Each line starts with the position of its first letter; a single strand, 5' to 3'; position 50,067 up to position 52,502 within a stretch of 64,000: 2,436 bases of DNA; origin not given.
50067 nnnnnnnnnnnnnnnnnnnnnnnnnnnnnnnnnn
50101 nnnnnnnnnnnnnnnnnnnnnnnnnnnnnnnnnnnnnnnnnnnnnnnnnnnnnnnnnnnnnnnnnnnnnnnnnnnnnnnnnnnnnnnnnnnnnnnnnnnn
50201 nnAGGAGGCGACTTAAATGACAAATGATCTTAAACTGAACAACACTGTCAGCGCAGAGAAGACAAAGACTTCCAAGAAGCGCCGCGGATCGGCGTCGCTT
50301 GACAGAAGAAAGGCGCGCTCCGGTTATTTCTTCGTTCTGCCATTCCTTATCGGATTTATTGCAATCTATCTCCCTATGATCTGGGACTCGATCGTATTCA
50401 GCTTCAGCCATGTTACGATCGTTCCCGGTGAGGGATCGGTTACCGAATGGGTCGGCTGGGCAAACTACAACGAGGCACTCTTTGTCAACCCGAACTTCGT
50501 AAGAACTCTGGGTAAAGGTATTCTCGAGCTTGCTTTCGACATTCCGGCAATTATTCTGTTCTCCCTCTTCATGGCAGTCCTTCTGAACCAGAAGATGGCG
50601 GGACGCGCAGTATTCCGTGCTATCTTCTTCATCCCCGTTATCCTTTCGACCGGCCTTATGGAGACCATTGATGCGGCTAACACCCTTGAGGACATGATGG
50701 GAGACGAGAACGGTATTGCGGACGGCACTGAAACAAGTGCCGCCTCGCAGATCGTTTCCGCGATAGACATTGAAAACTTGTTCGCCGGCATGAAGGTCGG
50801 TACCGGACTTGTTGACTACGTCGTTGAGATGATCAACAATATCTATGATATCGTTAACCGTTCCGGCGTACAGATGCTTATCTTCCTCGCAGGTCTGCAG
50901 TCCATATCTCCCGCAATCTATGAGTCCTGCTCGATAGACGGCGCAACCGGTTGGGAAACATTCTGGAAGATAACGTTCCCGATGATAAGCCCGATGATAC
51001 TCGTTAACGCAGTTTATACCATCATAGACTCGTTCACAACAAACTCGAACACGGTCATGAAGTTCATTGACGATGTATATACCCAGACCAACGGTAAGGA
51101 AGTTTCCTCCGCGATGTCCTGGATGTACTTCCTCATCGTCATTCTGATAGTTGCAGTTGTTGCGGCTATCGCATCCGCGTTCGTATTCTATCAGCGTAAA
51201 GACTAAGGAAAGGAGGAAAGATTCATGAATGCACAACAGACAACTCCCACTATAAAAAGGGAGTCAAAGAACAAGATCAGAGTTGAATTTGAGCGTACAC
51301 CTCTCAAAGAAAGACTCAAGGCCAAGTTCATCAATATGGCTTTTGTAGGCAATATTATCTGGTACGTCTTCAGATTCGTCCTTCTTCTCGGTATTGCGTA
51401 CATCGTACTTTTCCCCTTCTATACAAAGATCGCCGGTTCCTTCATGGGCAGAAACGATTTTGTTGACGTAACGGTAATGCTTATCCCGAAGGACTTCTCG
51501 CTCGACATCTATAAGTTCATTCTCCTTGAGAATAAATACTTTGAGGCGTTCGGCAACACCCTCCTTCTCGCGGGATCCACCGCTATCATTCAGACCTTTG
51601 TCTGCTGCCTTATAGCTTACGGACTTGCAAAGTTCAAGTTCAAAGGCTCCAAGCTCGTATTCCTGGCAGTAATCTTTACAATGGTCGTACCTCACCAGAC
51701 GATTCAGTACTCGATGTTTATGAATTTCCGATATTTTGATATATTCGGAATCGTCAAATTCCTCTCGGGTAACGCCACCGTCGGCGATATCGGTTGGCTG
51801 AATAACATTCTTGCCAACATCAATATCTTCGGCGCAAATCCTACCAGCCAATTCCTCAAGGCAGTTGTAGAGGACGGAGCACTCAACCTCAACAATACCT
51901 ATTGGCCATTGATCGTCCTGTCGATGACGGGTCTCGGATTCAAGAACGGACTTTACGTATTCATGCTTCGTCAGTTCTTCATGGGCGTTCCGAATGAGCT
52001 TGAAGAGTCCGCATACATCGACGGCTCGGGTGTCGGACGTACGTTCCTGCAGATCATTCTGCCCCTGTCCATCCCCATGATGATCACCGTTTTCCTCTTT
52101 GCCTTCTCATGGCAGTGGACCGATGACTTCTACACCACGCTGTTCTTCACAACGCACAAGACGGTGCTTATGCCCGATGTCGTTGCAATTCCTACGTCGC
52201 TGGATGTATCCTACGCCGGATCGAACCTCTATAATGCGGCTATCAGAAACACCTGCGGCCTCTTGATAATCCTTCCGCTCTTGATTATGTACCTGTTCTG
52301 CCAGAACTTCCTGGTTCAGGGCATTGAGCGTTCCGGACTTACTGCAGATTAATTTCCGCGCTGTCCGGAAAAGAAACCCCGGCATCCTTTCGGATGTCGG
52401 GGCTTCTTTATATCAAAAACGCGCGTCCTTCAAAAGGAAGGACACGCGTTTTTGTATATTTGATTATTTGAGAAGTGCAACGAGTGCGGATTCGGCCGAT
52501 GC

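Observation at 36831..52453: Seven-gene surface/transport operon of unknown function: giant SBP, two permease pairs, NHL-Yip1 fusion and an 1857-aa stalked secreted protein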

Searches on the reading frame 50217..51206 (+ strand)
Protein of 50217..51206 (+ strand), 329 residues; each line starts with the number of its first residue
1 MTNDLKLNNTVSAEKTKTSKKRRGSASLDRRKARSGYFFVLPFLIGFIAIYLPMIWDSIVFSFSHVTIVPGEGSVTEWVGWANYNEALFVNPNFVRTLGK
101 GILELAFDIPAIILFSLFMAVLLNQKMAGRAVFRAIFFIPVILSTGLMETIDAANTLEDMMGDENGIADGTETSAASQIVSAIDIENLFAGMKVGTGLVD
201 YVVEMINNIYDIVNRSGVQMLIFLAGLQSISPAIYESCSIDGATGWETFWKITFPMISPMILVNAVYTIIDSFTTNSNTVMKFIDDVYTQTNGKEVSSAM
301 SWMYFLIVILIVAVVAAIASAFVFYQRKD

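Call 3: search_protein_families(library=pfam, proteins=[window:50217-51206:+], max_evalue=0.01)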
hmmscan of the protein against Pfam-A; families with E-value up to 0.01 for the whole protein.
window:50217-51206:+ (329 aa): 1 family
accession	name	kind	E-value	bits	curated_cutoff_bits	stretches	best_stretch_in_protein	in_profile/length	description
PF00528.27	BPD_transp_1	-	4.5e-10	40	26.4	1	220-323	69-175/184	Binding-protein-dependent transport system inner membrane component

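Call 10: search_protein_families(library=ncbifam, proteins=[window:50217-51206:+], max_evalue=0.01)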
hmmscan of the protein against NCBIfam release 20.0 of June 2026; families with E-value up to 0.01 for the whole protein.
window:50217-51206:+ (329 aa): 6 families
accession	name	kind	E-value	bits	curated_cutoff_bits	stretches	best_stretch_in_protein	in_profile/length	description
NF007852.0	PRK10561.1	equivalog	1.4e-08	34.9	335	1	217-275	171-233/295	sn-glycerol-3-phosphate ABC transporter permease UgpA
NF040932.1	ABC_arch_GlcU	equivalog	2.2e-06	27.5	340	1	215-273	147-202/272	glucose ABC transporter permease GlcU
NF008232.0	PRK10999.1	equivalog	5.6e-06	25.3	392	1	220-279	390-446/520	maltose ABC transporter permease MalF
TIGR00969.1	3a0106s02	subfamily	0.00059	19.4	240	1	228-268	167-207/272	sulfate ABC transporter permease subunit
TIGR01581.1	Mo_ABC_porter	hypoth_equivalog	0.00092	18.8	210.3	1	225-273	124-172/225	ABC transporter permease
NF008231.0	PRK10998.1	equivalog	0.0024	17.5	261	1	227-278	181-232/296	maltose ABC transporter permease MalG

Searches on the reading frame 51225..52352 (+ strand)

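Call 3: search_protein_families(library=pfam, proteins=[window:51225-52352:+], max_evalue=0.01)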
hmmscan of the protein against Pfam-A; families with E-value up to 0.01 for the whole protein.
window:51225-52352:+ (375 aa): 1 family
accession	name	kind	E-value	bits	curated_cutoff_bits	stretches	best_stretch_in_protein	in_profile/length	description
PF00528.27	BPD_transp_1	-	2.2e-07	31.2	26.4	1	130-308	4-132/184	Binding-protein-dependent transport system inner membrane component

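Call 10: search_protein_families(library=ncbifam, proteins=[window:51225-52352:+], max_evalue=0.01)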
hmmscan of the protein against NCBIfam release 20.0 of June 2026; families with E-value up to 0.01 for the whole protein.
window:51225-52352:+ (375 aa): 10 families
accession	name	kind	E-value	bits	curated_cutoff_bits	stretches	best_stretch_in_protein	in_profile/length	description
NF008210.0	PRK10973.1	equivalog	1.8e-16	60.7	297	1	243-367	157-276/281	sn-glycerol-3-phosphate ABC transporter permease UgpE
NF040932.1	ABC_arch_GlcU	equivalog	4.4e-15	56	340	2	220-369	127-266/272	glucose ABC transporter permease GlcU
NF008231.0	PRK10998.1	equivalog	1.1e-13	51.4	261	1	224-371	157-293/296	maltose ABC transporter permease MalG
TIGR01581.1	Mo_ABC_porter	hypoth_equivalog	2.1e-09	37.2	210.3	1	242-314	116-187/225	ABC transporter permease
NF040839.1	tungstate_WtpB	equivalog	2e-08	34.2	340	1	79-171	18-108/251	tungstate ABC transporter permease WtpB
NF007047.0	PRK09500.1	equivalog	8.6e-08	32.1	326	1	79-173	30-124/257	spermidine/putrescine ABC transporter permease PotC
TIGR02141.1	modB_ABC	equivalog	1.8e-07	31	182.6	1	244-295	95-146/208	molybdate ABC transporter permease subunit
NF006939.0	PRK09421.1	equivalog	1.1e-06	28.3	262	1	243-308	107-171/230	molybdate ABC transporter permease subunit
TIGR02139.1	permease_CysT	equivalog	6.6e-05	22.6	246.1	0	246-297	149-200/265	sulfate ABC transporter permease subunit CysT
TIGR03262.1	PhnU2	equivalog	0.00017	20.4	593.25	1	90-156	315-383/546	putative 2-aminoethylphosphonate ABC transporter permease subunit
